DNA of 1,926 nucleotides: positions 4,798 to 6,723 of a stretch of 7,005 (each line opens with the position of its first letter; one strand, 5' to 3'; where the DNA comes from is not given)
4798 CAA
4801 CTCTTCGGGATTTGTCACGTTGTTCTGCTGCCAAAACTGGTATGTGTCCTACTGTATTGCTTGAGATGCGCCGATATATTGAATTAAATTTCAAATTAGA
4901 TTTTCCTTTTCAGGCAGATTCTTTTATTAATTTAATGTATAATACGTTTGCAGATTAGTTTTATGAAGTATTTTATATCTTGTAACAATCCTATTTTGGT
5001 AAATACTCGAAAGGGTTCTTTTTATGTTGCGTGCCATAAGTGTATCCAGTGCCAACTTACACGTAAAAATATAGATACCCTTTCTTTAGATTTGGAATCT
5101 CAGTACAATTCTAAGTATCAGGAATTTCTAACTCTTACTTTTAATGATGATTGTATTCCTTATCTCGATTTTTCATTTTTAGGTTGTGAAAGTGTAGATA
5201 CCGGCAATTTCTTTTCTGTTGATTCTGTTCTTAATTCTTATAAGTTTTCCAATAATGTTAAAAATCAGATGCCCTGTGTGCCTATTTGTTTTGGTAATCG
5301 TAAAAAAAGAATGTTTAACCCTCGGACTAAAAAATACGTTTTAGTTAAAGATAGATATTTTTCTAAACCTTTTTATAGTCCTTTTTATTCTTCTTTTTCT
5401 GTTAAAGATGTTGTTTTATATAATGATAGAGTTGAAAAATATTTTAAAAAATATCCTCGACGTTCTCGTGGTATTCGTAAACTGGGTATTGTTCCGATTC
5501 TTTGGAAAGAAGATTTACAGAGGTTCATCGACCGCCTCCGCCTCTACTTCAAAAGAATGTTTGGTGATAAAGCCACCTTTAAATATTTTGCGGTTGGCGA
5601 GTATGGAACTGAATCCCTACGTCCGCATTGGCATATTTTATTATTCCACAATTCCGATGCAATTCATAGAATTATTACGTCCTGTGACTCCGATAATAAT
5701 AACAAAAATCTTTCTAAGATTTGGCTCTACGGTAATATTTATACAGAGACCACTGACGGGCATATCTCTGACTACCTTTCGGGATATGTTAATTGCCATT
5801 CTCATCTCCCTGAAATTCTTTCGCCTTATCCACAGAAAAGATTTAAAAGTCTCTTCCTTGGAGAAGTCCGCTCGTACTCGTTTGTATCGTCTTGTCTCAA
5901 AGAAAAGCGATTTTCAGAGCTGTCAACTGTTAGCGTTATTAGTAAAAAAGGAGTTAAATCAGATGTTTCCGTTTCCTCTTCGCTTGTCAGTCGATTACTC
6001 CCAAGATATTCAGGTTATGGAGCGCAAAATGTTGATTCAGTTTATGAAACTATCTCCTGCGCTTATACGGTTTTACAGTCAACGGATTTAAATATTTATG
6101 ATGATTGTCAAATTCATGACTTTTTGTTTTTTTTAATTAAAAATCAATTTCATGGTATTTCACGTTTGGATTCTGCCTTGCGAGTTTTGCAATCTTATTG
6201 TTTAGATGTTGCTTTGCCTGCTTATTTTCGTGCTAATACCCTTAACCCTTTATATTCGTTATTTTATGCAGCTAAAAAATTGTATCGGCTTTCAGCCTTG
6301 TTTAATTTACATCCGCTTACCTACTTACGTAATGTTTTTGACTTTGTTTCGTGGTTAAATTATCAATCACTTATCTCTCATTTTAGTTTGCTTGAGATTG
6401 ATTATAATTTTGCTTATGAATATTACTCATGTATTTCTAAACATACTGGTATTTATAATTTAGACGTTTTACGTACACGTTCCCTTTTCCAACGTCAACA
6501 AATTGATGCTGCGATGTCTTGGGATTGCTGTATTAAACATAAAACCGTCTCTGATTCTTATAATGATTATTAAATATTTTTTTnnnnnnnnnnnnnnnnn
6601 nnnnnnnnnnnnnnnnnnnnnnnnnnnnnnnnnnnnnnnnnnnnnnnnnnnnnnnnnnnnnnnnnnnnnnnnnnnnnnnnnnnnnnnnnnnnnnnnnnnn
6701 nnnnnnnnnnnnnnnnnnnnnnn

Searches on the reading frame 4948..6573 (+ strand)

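Call 4: search_protein_families(library=pfam, proteins=[window:4948-6573:+], max_evalue=0.1)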
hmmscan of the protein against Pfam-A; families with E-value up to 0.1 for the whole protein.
window:4948-6573:+ (541 aa): 2 families
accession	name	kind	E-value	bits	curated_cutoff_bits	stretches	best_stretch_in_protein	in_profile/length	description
PF23343.2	REP_ORF2-G2P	-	1.2e-12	48.4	27.8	1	187-282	16-96/99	Replication-associated protein ORF2/G2P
PF17582.7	UL20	-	0.024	14.4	27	1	256-302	109-155/304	Cytomegalovirus UL20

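Call 5: search_protein_families(library=phrogs, proteins=[window:4948-6573:+], max_evalue=0.1)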
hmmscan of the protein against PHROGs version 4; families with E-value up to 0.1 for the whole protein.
window:4948-6573:+ (541 aa): 4 families
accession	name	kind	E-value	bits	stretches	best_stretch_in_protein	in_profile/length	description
phrog_942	-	DNA, RNA and nucleotide metabolism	1.9e-29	104.3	1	6-287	55-240/501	replication initiation protein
phrog_29197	-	unknown function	5.6e-09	37.2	2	185-233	123-168/187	-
phrog_713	-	DNA, RNA and nucleotide metabolism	0.00081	19.3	1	209-233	167-191/432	DNA replication initiation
phrog_3584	-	DNA, RNA and nucleotide metabolism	0.011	16.1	1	187-233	89-135/265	replication initiation protein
